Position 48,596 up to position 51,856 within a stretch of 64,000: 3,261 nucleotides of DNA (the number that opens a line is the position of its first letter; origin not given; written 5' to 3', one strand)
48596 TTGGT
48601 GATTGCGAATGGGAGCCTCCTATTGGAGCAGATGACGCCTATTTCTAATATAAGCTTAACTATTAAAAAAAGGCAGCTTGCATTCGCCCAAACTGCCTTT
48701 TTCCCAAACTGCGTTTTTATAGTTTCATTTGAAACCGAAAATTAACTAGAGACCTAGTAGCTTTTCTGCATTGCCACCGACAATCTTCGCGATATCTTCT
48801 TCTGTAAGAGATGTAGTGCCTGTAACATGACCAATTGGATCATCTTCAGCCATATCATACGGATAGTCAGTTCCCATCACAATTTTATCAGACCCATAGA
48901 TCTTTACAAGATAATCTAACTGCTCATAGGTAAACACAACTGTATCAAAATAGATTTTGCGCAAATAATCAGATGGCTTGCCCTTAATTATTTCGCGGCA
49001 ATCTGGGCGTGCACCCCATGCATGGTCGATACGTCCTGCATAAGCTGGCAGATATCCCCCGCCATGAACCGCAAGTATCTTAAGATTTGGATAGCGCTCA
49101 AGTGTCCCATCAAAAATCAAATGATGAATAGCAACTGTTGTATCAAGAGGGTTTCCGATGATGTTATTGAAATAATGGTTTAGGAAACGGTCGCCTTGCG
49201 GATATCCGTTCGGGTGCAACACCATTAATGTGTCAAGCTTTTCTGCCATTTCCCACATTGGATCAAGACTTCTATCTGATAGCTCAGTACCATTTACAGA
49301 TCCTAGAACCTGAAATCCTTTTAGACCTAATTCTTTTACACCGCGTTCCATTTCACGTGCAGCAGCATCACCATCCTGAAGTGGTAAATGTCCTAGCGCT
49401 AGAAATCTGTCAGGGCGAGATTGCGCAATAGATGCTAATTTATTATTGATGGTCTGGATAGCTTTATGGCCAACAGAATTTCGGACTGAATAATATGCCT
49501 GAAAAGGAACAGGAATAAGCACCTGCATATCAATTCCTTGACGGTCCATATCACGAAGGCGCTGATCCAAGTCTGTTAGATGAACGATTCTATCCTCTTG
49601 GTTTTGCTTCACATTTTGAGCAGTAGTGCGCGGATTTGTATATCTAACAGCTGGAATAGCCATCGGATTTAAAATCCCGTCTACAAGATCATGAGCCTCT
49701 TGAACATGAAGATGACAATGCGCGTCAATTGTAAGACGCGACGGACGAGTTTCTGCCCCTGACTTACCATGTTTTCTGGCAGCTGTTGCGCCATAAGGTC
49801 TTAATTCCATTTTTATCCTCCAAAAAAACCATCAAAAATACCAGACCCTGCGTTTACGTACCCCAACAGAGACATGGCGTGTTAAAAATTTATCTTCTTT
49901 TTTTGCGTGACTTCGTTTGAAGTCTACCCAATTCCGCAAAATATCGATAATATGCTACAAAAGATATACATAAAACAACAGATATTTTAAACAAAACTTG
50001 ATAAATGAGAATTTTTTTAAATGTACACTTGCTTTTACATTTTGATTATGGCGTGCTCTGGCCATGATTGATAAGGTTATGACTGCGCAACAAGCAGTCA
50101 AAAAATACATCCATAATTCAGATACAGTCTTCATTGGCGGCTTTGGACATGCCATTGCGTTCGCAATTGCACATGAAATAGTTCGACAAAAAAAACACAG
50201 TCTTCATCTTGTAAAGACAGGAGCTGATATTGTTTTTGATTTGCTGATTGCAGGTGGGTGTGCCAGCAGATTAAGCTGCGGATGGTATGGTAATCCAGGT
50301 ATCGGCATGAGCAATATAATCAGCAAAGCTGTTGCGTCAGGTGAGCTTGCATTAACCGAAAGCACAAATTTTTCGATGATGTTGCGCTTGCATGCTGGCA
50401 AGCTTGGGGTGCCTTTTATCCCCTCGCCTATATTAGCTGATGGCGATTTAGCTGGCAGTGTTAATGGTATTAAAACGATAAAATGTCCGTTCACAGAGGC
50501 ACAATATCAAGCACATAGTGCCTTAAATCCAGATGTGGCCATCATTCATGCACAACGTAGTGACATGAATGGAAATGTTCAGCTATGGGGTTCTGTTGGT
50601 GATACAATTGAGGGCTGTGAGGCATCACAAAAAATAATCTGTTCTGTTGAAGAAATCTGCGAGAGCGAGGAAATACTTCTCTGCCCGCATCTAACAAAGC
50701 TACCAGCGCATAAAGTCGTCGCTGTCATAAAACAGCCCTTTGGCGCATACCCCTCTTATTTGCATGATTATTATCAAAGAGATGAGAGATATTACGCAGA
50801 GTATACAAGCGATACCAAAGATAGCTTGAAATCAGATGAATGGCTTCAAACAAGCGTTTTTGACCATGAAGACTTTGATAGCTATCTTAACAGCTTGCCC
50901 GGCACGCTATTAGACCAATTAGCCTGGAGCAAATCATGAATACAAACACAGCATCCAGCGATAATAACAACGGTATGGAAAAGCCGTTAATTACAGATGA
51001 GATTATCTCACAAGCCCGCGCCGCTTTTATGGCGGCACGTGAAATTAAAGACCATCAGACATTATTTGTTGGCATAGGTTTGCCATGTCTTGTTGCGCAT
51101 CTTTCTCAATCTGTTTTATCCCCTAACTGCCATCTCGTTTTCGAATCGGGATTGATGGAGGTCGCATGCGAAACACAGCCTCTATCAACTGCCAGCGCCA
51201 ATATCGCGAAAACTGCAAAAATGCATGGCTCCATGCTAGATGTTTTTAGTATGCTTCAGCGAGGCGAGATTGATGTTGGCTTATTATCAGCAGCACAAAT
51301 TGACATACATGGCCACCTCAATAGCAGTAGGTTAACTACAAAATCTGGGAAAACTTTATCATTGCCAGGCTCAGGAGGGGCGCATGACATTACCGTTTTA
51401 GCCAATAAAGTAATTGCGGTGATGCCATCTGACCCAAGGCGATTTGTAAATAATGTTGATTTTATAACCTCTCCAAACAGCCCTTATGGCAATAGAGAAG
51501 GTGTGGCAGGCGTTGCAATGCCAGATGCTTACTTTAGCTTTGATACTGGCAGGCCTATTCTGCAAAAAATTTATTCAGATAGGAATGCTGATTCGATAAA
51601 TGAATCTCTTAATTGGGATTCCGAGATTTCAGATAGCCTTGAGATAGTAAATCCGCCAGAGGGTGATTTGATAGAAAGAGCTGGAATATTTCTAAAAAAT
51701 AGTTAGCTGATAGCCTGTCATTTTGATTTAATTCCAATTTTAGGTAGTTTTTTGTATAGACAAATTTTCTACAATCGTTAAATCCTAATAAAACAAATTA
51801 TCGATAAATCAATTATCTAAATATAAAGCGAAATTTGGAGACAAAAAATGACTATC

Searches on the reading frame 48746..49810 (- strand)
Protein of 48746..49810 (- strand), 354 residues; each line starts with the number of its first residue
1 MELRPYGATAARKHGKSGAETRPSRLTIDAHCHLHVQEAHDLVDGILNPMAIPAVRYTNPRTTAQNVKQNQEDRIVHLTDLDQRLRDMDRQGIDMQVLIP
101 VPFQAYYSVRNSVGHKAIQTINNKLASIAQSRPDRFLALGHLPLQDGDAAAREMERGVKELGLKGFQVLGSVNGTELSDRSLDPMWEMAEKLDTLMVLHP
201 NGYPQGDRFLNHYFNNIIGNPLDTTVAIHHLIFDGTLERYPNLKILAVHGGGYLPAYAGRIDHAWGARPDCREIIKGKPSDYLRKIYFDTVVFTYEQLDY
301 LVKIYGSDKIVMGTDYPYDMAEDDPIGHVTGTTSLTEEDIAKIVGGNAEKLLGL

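Call 39: search_protein_families(library=pfam, proteins=[window:48746-49810:-], max_evalue=0.000001)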
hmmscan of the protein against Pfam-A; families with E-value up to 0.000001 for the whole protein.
window:48746-49810:- (354 aa): 1 family
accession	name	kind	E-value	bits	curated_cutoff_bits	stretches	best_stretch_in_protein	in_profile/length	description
PF04909.20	Amidohydro_2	-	1.6e-40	140.1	26.4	1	28-354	1-289/289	Amidohydrolase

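Call 68: search_protein_families(library=ncbifam, proteins=[window:48746-49810:-], max_evalue=1e-8)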
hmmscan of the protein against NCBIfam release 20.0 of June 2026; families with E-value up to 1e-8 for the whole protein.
window:48746-49810:- (354 aa): 0 families

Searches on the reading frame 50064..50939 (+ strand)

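Call 39: search_protein_families(library=pfam, proteins=[window:50064-50939:+], max_evalue=0.000001)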
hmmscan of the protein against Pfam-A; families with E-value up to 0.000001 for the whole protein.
window:50064-50939:+ (291 aa): 1 family
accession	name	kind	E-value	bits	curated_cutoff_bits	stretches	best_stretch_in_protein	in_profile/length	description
PF01144.29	CoA_trans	-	2.9e-19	69.8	23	1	5-205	1-200/217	Coenzyme A transferase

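Call 68: search_protein_families(library=ncbifam, proteins=[window:50064-50939:+], max_evalue=1e-8)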
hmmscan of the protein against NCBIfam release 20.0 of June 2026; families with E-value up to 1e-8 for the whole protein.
window:50064-50939:+ (291 aa): 0 families

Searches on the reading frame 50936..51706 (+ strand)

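Call 68: search_protein_families(library=ncbifam, proteins=[window:50936-51706:+], max_evalue=1e-8)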
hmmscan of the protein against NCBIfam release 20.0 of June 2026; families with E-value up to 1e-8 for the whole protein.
window:50936-51706:+ (256 aa): 1 family
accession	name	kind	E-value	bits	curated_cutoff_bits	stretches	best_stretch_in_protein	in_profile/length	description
TIGR02428.1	pcaJ_scoB_fam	subfamily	1.5e-13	50.6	243.55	1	27-224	4-200/207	3-oxoacid CoA-transferase subunit B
